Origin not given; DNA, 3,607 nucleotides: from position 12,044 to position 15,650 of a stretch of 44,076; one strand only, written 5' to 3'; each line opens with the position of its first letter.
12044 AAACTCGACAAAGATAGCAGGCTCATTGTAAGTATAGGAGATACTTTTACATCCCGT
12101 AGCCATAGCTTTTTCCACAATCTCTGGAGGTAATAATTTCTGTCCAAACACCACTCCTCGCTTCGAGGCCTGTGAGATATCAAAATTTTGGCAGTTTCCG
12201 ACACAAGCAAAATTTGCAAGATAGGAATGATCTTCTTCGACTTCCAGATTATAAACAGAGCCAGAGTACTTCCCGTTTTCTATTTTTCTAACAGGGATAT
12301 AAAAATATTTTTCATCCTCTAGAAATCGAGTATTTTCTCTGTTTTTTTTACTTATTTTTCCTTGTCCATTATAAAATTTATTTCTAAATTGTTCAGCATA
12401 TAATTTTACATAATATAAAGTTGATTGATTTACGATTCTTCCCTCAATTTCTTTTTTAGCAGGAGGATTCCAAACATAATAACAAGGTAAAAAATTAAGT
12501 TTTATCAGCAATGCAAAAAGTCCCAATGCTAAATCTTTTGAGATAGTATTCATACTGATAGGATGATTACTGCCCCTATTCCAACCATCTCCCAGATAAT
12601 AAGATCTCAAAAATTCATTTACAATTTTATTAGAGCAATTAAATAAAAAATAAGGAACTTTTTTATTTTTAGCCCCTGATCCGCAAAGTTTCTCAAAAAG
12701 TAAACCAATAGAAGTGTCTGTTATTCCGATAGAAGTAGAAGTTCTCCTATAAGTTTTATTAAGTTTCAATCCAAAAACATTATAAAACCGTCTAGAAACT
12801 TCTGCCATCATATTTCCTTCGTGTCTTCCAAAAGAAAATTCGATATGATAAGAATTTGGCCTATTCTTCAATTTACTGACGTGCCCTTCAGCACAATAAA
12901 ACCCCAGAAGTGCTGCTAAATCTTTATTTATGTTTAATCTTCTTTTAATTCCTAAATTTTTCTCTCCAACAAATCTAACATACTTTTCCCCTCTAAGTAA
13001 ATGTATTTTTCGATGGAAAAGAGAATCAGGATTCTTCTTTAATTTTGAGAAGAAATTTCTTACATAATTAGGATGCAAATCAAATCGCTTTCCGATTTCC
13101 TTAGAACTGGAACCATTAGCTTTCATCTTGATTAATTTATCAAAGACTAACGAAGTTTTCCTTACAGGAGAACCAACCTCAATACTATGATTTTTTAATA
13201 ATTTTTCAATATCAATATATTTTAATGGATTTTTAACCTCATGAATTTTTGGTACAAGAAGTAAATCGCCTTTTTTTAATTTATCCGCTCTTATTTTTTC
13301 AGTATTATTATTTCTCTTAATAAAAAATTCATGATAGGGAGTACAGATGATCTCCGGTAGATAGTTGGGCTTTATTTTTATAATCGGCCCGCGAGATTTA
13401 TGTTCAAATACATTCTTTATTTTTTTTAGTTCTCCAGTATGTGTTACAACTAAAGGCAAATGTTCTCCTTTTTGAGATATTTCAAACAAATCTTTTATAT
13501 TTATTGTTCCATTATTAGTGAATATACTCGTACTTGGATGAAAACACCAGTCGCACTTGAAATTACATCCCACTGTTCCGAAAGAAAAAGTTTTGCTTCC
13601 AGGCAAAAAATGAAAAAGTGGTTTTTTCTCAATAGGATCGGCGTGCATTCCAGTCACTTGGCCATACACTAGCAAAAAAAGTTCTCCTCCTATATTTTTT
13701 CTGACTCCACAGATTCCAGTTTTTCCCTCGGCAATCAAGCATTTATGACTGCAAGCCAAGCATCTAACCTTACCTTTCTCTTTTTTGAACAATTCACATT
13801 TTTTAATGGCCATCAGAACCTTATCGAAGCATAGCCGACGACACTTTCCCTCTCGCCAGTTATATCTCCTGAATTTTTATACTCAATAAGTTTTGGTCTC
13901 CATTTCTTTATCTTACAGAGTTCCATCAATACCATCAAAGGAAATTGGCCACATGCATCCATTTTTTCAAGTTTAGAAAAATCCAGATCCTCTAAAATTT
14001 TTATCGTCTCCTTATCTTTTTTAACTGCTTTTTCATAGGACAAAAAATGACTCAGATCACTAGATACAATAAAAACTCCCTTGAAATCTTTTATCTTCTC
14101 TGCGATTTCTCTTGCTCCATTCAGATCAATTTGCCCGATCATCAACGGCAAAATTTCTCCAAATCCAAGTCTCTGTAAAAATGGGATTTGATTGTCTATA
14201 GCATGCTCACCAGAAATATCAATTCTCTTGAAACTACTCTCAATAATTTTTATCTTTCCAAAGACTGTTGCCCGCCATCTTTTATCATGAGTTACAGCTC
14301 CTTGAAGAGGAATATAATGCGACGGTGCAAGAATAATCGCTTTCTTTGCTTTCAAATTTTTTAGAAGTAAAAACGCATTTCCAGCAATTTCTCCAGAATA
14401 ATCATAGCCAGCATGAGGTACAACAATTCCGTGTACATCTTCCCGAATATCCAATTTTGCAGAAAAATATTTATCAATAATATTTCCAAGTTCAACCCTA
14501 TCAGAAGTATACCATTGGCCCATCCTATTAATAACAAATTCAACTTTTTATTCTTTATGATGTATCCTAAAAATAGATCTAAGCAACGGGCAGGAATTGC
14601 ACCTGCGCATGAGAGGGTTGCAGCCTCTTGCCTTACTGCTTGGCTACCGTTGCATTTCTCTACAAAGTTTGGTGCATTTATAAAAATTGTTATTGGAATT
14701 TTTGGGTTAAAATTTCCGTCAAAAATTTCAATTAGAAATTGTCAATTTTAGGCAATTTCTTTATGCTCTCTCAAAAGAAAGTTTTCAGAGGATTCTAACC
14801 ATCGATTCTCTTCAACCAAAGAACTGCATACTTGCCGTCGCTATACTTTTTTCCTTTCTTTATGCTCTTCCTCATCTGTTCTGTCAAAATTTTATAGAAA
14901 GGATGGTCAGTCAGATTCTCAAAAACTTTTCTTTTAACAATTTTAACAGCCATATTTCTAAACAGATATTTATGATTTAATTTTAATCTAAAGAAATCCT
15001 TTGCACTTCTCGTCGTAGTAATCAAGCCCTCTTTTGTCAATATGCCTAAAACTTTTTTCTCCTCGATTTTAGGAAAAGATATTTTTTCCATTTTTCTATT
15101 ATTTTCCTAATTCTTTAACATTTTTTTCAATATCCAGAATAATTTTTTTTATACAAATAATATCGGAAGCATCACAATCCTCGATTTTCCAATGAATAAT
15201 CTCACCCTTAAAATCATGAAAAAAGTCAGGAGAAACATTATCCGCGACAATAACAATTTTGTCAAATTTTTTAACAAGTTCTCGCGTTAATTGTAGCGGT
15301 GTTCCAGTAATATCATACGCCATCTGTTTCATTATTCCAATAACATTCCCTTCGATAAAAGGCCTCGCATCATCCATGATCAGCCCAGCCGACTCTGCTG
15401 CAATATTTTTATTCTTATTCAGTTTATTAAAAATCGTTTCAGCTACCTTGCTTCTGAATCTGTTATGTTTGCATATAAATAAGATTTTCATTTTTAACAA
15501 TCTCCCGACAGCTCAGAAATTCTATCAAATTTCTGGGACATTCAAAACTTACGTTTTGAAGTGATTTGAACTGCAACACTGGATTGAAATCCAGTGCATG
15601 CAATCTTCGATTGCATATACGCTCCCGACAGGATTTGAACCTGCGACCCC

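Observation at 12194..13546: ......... intein inserted inside the CX3CX2C iron-sulfur motif of the AmmeMemoRadiSam radical SAM enzyme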

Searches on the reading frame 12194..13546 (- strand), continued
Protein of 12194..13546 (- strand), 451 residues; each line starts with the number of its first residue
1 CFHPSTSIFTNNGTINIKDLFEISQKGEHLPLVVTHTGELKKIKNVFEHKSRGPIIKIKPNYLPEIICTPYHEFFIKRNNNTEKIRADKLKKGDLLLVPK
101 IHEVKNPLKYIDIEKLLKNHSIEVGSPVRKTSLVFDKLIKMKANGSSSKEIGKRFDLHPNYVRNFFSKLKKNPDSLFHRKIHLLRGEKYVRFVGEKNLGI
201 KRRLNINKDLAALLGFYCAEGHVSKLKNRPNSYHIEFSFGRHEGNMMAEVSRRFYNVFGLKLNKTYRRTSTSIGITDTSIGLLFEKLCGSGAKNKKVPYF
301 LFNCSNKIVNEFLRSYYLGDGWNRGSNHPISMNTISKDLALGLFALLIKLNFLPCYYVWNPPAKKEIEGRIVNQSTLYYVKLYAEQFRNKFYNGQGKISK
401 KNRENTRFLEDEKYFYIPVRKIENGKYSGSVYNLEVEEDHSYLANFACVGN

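Call 74: search_protein_families(library=ncbifam, proteins=[P0236, P0240, P0245, P0261, P0235, P0254, P0265, P0213, P0214, P0307], max_evalue=1e-8)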
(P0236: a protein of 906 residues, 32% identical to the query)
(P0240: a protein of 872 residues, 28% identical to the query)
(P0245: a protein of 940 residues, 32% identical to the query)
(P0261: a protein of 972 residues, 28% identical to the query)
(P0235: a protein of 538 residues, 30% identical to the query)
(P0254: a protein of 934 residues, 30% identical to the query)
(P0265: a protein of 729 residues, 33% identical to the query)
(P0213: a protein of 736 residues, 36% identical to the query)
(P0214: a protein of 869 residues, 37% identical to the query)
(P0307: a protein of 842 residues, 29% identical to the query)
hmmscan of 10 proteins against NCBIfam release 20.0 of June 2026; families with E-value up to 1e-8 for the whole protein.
P0236 (906 aa): 17 families
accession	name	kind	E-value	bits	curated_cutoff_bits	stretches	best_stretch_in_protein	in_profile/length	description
TIGR03471.1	HpnJ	equivalog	7.4e-35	120.7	577.6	2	648-841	221-412/472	hopanoid biosynthesis associated radical SAM protein HpnJ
TIGR02026.1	BchE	equivalog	4.1e-29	101.8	481.35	1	14-188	22-210/497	magnesium-protoporphyrin IX monomethyl ester anaerobic oxidative cyclase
TIGR04013.1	B12_SAM_MJ_1487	hypoth_equivalog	7.3e-29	100.8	251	1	17-190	13-169/382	TIGR04013 family B12-binding domain/radical SAM domain-containing protein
NF045703.1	rSAM_Tes_intein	exception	5.2e-25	87.4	1700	1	215-637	204-613/1040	tetraether lipid synthase Tes, intein-containing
TIGR04479.1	bcpD_PhpK_rSAM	subfamily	2.1e-24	85.8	600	1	646-798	261-413/504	PhpK family radical SAM P-methyltransferase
TIGR04072.2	rSAM_ladder_B12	equivalog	2.8e-23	82.3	360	2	8-188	12-196/443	lipid biosynthesis B12-binding/radical SAM protein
NF050148.1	rSAM_ApyD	equivalog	2.2e-21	75.9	750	1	39-189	69-216/645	RiPP biosynthesis radical SAM protein ApyD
TIGR04014.1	B12_SAM_MJ_0865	equivalog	7.7e-19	67.8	360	1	647-819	182-361/434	methyl-coenzyme M reductase glutamine C-methyltransferase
NF033070.1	rSAM_AprD4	equivalog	9.2e-19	67.6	500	1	640-825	212-399/456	AprD4 family radical SAM diol-dehydratase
TIGR04367.1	HpnR_B12_rSAM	equivalog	1.2e-18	67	650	1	12-214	20-231/490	hopanoid C-3 methylase HpnR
TIGR04385.1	B12_rSAM_cofa1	equivalog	2.3e-17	63.3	450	1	634-778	204-348/438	B12 lower ligand biosynthesis radical SAM protein BzaD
TIGR04295.1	B12_rSAM_oligo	hypoth_equivalog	5.4e-16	58.3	400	0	13-188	24-216/422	TIGR04295 family B12-binding domain-containing radical SAM protein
TIGR04190.1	B12_SAM_Ta0216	equivalog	4.2e-15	55.3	500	1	10-188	33-235/554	TIGR04190 family B12-binding domain/radical SAM domain protein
NF033712.0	B12_rSAM_KedN5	subfamily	9.2e-13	47.3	700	1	44-192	58-215/624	KedN5 family methylcobalamin-dependent radical SAM C-methyltransferase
TIGR03975.1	rSAM_ocin_1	subfamily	2.6e-12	46.1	281.85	1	38-159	118-243/606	RiPP maturation radical SAM C-methyltransferase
TIGR01445.1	intein_Nterm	domain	2.7e-10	41.1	24.5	1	188-261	1-83/83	intein N-terminal splicing region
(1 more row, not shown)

P0240 (872 aa): 22 families
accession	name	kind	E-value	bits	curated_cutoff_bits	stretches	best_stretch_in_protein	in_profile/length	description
TIGR03471.1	HpnJ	equivalog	2.7e-53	181.5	577.6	2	635-815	213-390/472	hopanoid biosynthesis associated radical SAM protein HpnJ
NF050148.1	rSAM_ApyD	equivalog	6.6e-38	130.5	750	2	630-811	210-392/645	RiPP biosynthesis radical SAM protein ApyD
NF038361.1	rSAM_Sden_1168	equivalog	8.1e-34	117.1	575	1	639-812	301-473/560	Sden_1168 family B12-binding radical SAM P-methyltransferase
TIGR02026.1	BchE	equivalog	1e-31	110.4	481.35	2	632-851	207-426/497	magnesium-protoporphyrin IX monomethyl ester anaerobic oxidative cyclase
NF045703.1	rSAM_Tes_intein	exception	3.7e-31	107.8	1700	1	227-726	218-702/1040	tetraether lipid synthase Tes, intein-containing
TIGR04072.2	rSAM_ladder_B12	equivalog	8.8e-29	100.4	360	2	633-787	194-346/443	lipid biosynthesis B12-binding/radical SAM protein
TIGR04013.1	B12_SAM_MJ_1487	hypoth_equivalog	1.8e-28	99.5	251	2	17-214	11-190/382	TIGR04013 family B12-binding domain/radical SAM domain-containing protein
TIGR04479.1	bcpD_PhpK_rSAM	subfamily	2.4e-27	95.5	600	1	630-789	252-408/504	PhpK family radical SAM P-methyltransferase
TIGR04014.1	B12_SAM_MJ_0865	equivalog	1.3e-23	83.5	360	1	633-835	174-380/434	methyl-coenzyme M reductase glutamine C-methyltransferase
TIGR04385.1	B12_rSAM_cofa1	equivalog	2.6e-23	82.9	450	1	630-788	206-362/438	B12 lower ligand biosynthesis radical SAM protein BzaD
NF033070.1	rSAM_AprD4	equivalog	1.3e-22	80.3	500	1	635-844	213-423/456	AprD4 family radical SAM diol-dehydratase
TIGR03975.1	rSAM_ocin_1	subfamily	2.7e-22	79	281.85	1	70-190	144-281/606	RiPP maturation radical SAM C-methyltransferase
TIGR04367.1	HpnR_B12_rSAM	equivalog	2.1e-18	66.2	650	1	633-866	200-430/490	hopanoid C-3 methylase HpnR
NF033712.0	B12_rSAM_KedN5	subfamily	1.1e-16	60.2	700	1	32-195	38-216/624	KedN5 family methylcobalamin-dependent radical SAM C-methyltransferase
NF011303.0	PRK14715.1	equivalog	5.8e-16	56.8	1585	1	384-503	1118-1232/1627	DNA-directed DNA polymerase II large subunit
TIGR01445.1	intein_Nterm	domain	3.3e-09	37.6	24.5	0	190-260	1-82/83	intein N-terminal splicing region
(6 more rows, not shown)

P0245 (940 aa): 10 families
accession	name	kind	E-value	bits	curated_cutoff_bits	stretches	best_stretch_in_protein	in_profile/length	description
TIGR03471.1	HpnJ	equivalog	5.6e-43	147.5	577.6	2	662-914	211-458/472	hopanoid biosynthesis associated radical SAM protein HpnJ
TIGR02026.1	BchE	equivalog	9.4e-30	103.9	481.35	2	675-900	218-437/497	magnesium-protoporphyrin IX monomethyl ester anaerobic oxidative cyclase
NF045703.1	rSAM_Tes_intein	exception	4.3e-27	94.3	1700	1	260-665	215-612/1040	tetraether lipid synthase Tes, intein-containing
TIGR04479.1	bcpD_PhpK_rSAM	subfamily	2.3e-19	69.2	600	1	674-814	264-403/504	PhpK family radical SAM P-methyltransferase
TIGR04014.1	B12_SAM_MJ_0865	equivalog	3.7e-12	45.8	360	1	723-848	239-360/434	methyl-coenzyme M reductase glutamine C-methyltransferase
TIGR04072.2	rSAM_ladder_B12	equivalog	1.5e-11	43.6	360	0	675-814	205-343/443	lipid biosynthesis B12-binding/radical SAM protein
TIGR03975.1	rSAM_ocin_1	subfamily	1.5e-11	43.5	281.85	0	98-229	149-281/606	RiPP maturation radical SAM C-methyltransferase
NF050148.1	rSAM_ApyD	equivalog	5.8e-11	41.5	750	0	672-845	221-392/645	RiPP biosynthesis radical SAM protein ApyD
TIGR04013.1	B12_SAM_MJ_1487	hypoth_equivalog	6.3e-11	41.7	251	0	735-845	247-356/382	TIGR04013 family B12-binding domain/radical SAM domain-containing protein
TIGR04367.1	HpnR_B12_rSAM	equivalog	3.2e-09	35.8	650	0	31-229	16-202/490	hopanoid C-3 methylase HpnR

P0261 (972 aa): 11 families
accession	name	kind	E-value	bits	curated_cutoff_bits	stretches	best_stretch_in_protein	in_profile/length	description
TIGR03471.1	HpnJ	equivalog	3.3e-42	145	577.6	2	707-955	212-459/472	hopanoid biosynthesis associated radical SAM protein HpnJ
NF045703.1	rSAM_Tes_intein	exception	6.7e-25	87.1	1700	1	290-708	204-611/1040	tetraether lipid synthase Tes, intein-containing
TIGR02026.1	BchE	equivalog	5.7e-24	84.8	481.35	1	705-932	207-429/497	magnesium-protoporphyrin IX monomethyl ester anaerobic oxidative cyclase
NF050148.1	rSAM_ApyD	equivalog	5.5e-20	71.3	750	1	703-890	210-394/645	RiPP biosynthesis radical SAM protein ApyD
TIGR04479.1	bcpD_PhpK_rSAM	subfamily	3.8e-15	55.2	600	1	719-936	266-474/504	PhpK family radical SAM P-methyltransferase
TIGR04013.1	B12_SAM_MJ_1487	hypoth_equivalog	8.8e-14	51.1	251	0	799-888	269-356/382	TIGR04013 family B12-binding domain/radical SAM domain-containing protein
TIGR04072.2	rSAM_ladder_B12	equivalog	1.3e-13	50.4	360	0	707-897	195-380/443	lipid biosynthesis B12-binding/radical SAM protein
TIGR04367.1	HpnR_B12_rSAM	equivalog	3.2e-11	42.4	650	0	707-927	201-406/490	hopanoid C-3 methylase HpnR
TIGR04295.1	B12_rSAM_oligo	hypoth_equivalog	4.3e-11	42.2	400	0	54-212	24-185/422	TIGR04295 family B12-binding domain-containing radical SAM protein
NF033070.1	rSAM_AprD4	equivalog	8.2e-11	41.5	500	1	700-923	201-424/456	AprD4 family radical SAM diol-dehydratase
TIGR04385.1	B12_rSAM_cofa1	equivalog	1.9e-09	37.3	450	0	705-868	208-365/438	B12 lower ligand biosynthesis radical SAM protein BzaD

P0235 (538 aa): 4 families
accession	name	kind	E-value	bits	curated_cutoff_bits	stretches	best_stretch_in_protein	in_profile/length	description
NF045703.1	rSAM_Tes_intein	exception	5.5e-18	64.2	1700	1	44-536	189-668/1040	tetraether lipid synthase Tes, intein-containing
NF011303.0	PRK14715.1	equivalog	1.7e-13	48.6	1585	1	97-402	985-1277/1627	DNA-directed DNA polymerase II large subunit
NF011491.0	PRK14898.1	equivalog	7.9e-13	47.3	783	1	65-426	134-423/860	DNA-directed RNA polymerase subunit A''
NF011287.0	PRK14698.1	equivalog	4.9e-09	34.8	1238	1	232-392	388-537/1017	V-type ATP synthase subunit A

P0254 (934 aa): 20 families
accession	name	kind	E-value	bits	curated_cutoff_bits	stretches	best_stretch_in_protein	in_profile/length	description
TIGR03471.1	HpnJ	equivalog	4.7e-72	243.4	577.6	2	682-912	221-446/472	hopanoid biosynthesis associated radical SAM protein HpnJ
TIGR02026.1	BchE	equivalog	3.2e-59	201.1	481.35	2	680-904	214-432/497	magnesium-protoporphyrin IX monomethyl ester anaerobic oxidative cyclase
NF050148.1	rSAM_ApyD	equivalog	7.8e-45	153.4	750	2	684-847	224-390/645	RiPP biosynthesis radical SAM protein ApyD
TIGR04479.1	bcpD_PhpK_rSAM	subfamily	7.2e-42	143.4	600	1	685-832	266-413/504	PhpK family radical SAM P-methyltransferase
NF038361.1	rSAM_Sden_1168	equivalog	3.4e-39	134.8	575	2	680-856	302-479/560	Sden_1168 family B12-binding radical SAM P-methyltransferase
TIGR04385.1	B12_rSAM_cofa1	equivalog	9e-38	130.6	450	1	681-828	217-364/438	B12 lower ligand biosynthesis radical SAM protein BzaD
NF033070.1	rSAM_AprD4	equivalog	2.6e-32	112.3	500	1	682-863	220-402/456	AprD4 family radical SAM diol-dehydratase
TIGR04072.2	rSAM_ladder_B12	equivalog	1.1e-31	109.9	360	1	682-857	203-379/443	lipid biosynthesis B12-binding/radical SAM protein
TIGR03975.1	rSAM_ocin_1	subfamily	3.2e-25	88.7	281.85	2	91-214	146-270/606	RiPP maturation radical SAM C-methyltransferase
TIGR04014.1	B12_SAM_MJ_0865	equivalog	6.1e-24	84.6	360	1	676-852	177-360/434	methyl-coenzyme M reductase glutamine C-methyltransferase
TIGR04295.1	B12_rSAM_oligo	hypoth_equivalog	1.5e-21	76.6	400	1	33-224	25-219/422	TIGR04295 family B12-binding domain-containing radical SAM protein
TIGR04367.1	HpnR_B12_rSAM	equivalog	2.9e-21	75.6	650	1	32-222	21-203/490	hopanoid C-3 methylase HpnR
TIGR04013.1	B12_SAM_MJ_1487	hypoth_equivalog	3.7e-19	68.8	251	1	744-848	248-355/382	TIGR04013 family B12-binding domain/radical SAM domain-containing protein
TIGR04190.1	B12_SAM_Ta0216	equivalog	5.1e-17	61.7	500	1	33-222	37-236/554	TIGR04190 family B12-binding domain/radical SAM domain protein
NF033712.0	B12_rSAM_KedN5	subfamily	1.3e-15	56.7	700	1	48-221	37-211/624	KedN5 family methylcobalamin-dependent radical SAM C-methyltransferase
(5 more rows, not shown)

P0265 (729 aa): 6 families
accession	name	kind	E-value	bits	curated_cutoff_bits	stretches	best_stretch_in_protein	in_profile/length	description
NF033668.1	rSAM_PA0069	hypoth_equivalog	1.6e-43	149.1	360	1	511-686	97-277/348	PA0069 family radical SAM protein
NF038136.1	rSAM_Rv_intein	exception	2.5e-37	129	700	1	482-715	324-574/574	intein-containing Rv2578c family radical SAM protein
NF038135.1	rSAM_Rv2578c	equivalog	8.6e-37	126.8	430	1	5-714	61-316/317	Rv2578c family radical SAM protein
TIGR04470.1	rSAM_mob_pairB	equivalog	2.9e-35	122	410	1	471-714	16-254/285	radical SAM mobile pair protein B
NF045703.1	rSAM_Tes_intein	exception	5.4e-15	54.3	1700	1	170-497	290-615/1040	tetraether lipid synthase Tes, intein-containing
NF011303.0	PRK14715.1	equivalog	1.4e-10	39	1585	1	227-398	1095-1259/1627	DNA-directed DNA polymerase II large subunit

P0213 (736 aa): 5 families
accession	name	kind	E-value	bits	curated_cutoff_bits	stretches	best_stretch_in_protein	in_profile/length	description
NF011303.0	PRK14715.1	equivalog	5.9e-23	80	1585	1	131-495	936-1286/1627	DNA-directed DNA polymerase II large subunit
NF045703.1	rSAM_Tes_intein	exception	6.9e-21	73.8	1700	1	91-464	149-511/1040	tetraether lipid synthase Tes, intein-containing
NF011491.0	PRK14898.1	equivalog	7.9e-11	40.7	783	1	106-498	93-409/860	DNA-directed RNA polymerase subunit A''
TIGR04041.1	activase_YjjW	hypoth_equivalog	2.6e-10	40.2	250.2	0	546-696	83-230/276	YjjW family glycine radical enzyme activase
TIGR02495.1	NrdG2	equivalog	8.4e-10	38.3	131.15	0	82-119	17-54/193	anaerobic ribonucleoside-triphosphate reductase activating protein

P0214 (869 aa): 3 families
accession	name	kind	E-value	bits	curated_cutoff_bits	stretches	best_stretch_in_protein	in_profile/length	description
NF045703.1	rSAM_Tes_intein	exception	2.3e-16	58.8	1700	1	155-661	148-657/1040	tetraether lipid synthase Tes, intein-containing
NF011303.0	PRK14715.1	equivalog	7.2e-11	39.9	1585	1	205-554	944-1283/1627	DNA-directed DNA polymerase II large subunit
TIGR01445.1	intein_Nterm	domain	8.2e-10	39.5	24.5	1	163-246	1-81/83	intein N-terminal splicing region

P0307 (842 aa): 14 families
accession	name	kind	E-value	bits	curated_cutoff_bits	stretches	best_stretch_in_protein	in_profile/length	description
TIGR03471.1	HpnJ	equivalog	5.8e-52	177.1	577.6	2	598-838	224-461/472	hopanoid biosynthesis associated radical SAM protein HpnJ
TIGR02026.1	BchE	equivalog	3.1e-26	92.3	481.35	2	598-822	219-438/497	magnesium-protoporphyrin IX monomethyl ester anaerobic oxidative cyclase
NF011303.0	PRK14715.1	equivalog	4.2e-18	63.9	1585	1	201-498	984-1267/1627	DNA-directed DNA polymerase II large subunit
NF033070.1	rSAM_AprD4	equivalog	1.8e-17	63.4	500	1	599-784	224-409/456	AprD4 family radical SAM diol-dehydratase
TIGR04479.1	bcpD_PhpK_rSAM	subfamily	9.7e-17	60.5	600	1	599-746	267-412/504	PhpK family radical SAM P-methyltransferase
NF038361.1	rSAM_Sden_1168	equivalog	7.7e-16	57.7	575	1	50-142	200-299/560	Sden_1168 family B12-binding radical SAM P-methyltransferase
NF045703.1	rSAM_Tes_intein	exception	8.8e-16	56.9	1700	1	171-502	215-522/1040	tetraether lipid synthase Tes, intein-containing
NF050148.1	rSAM_ApyD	equivalog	9.3e-16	57.3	750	0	17-106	93-186/645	RiPP biosynthesis radical SAM protein ApyD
TIGR04014.1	B12_SAM_MJ_0865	equivalog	2.7e-15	56.1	360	0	598-766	186-359/434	methyl-coenzyme M reductase glutamine C-methyltransferase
TIGR04385.1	B12_rSAM_cofa1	equivalog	4.4e-13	49.3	450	0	598-742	221-363/438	B12 lower ligand biosynthesis radical SAM protein BzaD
TIGR04013.1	B12_SAM_MJ_1487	hypoth_equivalog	3e-12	46.1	251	0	677-764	268-356/382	TIGR04013 family B12-binding domain/radical SAM domain-containing protein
TIGR04072.2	rSAM_ladder_B12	equivalog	2.6e-11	42.8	360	1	545-747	161-353/443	lipid biosynthesis B12-binding/radical SAM protein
TIGR03975.1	rSAM_ocin_1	subfamily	3.1e-11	42.5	281.85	0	20-135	150-271/606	RiPP maturation radical SAM C-methyltransferase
NF040542.1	rSAM_RCCLKC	equivalog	2e-09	37.1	450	0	603-715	211-323/423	arsinothricin biosynthesis radical SAM protein ArsL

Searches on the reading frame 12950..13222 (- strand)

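Call 75: search_protein_families(library=pfam, proteins=[window:12950-13222:-], max_evalue=10)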
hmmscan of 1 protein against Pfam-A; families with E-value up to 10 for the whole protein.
seq(91 aa): 3 families
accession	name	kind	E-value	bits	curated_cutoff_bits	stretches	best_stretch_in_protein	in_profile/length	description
PF02082.26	Rrf2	-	0.068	13.8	30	1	30-64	12-50/132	Iron-dependent Transcriptional regulator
PF21320.3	HTH_65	-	0.098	13.3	24.1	1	24-58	13-45/75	Rv2258c-like winged HTH domain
PF03441.19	FAD_binding_7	-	0.2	11.5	27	1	42-74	134-166/203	FAD binding domain of DNA photolyase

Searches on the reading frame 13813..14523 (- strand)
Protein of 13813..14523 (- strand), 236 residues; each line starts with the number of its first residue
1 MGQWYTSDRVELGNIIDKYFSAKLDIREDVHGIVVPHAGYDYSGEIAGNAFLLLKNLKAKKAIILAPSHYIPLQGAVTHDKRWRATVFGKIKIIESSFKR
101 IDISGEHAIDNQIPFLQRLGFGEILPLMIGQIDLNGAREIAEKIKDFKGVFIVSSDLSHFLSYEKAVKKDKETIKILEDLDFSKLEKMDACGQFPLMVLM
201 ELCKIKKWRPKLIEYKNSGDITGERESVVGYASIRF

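Call 5: search_protein_families(library=ncbifam, proteins=[window:13813-14523:-], max_evalue=1)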
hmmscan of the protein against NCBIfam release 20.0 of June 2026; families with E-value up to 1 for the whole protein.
window:13813-14523:- (236 aa): 2 families
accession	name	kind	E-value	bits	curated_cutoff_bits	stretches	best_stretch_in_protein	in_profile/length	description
TIGR04336.1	AmmeMemoSam_B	hypoth_equivalog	9.1e-50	169.4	26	1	2-236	7-270/270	AmmeMemoRadiSam system protein B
NF001987.0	PRK00782.1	equivalog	5.8e-41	140.5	295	1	2-234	9-263/267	MEMO1 family protein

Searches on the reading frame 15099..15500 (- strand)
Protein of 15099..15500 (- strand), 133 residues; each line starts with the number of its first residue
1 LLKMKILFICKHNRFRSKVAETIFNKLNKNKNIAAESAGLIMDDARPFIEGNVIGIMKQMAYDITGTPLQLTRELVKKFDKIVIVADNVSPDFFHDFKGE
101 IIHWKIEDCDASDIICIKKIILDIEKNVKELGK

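Call 58: search_protein_families(library=pfam, proteins=[window:15099-15500:-], max_evalue=0.001)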
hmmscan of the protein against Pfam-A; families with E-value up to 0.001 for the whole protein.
window:15099-15500:- (133 aa): 1 family
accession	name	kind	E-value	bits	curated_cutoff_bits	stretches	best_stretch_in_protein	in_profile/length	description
PF01451.26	LMWPc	-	8.1e-12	46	23.2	1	6-130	1-142/144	Low molecular weight phosphotyrosine protein phosphatase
